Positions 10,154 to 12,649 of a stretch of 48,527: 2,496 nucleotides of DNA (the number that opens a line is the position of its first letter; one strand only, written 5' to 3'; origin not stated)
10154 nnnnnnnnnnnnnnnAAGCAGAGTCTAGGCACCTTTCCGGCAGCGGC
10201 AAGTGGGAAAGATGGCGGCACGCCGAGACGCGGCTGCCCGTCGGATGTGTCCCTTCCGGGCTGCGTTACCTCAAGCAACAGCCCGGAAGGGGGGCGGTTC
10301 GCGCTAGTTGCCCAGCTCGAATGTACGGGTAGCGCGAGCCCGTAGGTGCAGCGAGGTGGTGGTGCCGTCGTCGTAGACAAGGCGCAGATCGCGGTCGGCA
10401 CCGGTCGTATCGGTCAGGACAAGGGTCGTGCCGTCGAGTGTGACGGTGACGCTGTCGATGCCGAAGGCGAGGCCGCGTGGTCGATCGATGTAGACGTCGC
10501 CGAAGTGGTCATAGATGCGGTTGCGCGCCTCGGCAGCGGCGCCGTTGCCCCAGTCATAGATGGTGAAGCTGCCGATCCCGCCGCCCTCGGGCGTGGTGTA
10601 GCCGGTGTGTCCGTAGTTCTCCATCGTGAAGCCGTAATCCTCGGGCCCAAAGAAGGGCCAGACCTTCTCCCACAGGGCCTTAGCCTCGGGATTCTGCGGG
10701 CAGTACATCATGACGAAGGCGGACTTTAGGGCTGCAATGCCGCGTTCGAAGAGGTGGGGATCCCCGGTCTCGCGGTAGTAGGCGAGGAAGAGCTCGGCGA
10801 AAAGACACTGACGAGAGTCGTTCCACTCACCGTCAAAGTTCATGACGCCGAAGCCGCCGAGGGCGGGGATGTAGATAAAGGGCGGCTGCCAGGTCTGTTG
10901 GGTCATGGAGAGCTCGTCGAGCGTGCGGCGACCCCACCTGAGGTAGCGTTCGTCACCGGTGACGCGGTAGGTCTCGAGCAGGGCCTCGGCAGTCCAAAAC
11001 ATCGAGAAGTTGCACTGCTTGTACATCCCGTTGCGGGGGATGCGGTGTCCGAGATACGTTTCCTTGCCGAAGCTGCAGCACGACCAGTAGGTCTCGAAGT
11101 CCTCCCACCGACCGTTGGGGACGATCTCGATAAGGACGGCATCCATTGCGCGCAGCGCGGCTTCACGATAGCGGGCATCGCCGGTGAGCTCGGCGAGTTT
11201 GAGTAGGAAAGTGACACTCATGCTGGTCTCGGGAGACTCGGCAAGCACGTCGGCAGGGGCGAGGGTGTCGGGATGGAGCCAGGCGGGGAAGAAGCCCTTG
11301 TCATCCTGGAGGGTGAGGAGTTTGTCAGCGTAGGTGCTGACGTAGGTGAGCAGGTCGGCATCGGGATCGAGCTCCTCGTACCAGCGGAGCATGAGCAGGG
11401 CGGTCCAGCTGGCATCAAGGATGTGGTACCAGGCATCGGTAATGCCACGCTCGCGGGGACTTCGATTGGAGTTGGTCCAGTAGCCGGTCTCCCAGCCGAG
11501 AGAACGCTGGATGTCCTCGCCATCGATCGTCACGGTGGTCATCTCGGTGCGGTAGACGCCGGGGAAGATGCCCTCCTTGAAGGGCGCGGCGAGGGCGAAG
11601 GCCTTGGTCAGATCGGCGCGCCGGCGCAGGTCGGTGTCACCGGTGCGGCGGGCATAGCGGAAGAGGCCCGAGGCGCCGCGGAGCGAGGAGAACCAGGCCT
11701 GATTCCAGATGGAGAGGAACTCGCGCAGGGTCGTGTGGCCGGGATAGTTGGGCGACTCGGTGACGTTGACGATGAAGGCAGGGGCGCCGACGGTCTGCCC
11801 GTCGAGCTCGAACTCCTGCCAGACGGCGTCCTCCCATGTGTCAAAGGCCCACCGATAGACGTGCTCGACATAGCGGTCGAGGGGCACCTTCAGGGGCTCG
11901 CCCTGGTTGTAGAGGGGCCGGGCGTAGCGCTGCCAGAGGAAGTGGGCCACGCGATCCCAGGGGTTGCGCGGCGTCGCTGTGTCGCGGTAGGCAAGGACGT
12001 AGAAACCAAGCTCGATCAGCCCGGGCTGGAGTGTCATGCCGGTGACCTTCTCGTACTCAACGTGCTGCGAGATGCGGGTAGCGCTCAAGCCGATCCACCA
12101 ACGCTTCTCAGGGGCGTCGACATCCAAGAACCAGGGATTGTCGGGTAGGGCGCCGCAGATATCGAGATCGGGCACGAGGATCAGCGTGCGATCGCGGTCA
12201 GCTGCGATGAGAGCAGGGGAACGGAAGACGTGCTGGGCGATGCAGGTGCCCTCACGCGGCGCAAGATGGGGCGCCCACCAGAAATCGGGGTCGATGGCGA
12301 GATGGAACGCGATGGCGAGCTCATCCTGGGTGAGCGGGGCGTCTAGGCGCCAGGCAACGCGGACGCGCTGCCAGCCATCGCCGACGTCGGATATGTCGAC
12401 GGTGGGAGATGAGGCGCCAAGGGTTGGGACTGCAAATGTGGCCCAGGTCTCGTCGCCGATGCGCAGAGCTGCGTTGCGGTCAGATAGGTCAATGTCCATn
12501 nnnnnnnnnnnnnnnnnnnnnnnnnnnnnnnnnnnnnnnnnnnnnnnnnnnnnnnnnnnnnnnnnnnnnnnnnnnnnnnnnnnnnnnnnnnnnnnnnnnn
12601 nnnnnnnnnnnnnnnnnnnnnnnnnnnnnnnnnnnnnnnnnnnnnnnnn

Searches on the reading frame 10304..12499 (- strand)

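Call 8: search_protein_families(library=pfam, proteins=[window:10304-12499:-])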
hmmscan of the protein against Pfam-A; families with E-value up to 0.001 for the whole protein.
window:10304-12499:- (731 aa): 2 families
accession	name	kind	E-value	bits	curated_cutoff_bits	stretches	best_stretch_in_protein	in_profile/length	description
PF07470.19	Glyco_hydro_88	-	5e-05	22.9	26.6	0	365-500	205-343/352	Glycosyl Hydrolase Family 88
PF07944.18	Beta-AFase-like_GH127_cat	-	0.00056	19.4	24.9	0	504-530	181-207/376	Beta-L-arabinofuranosidase, GH127 catalytic domain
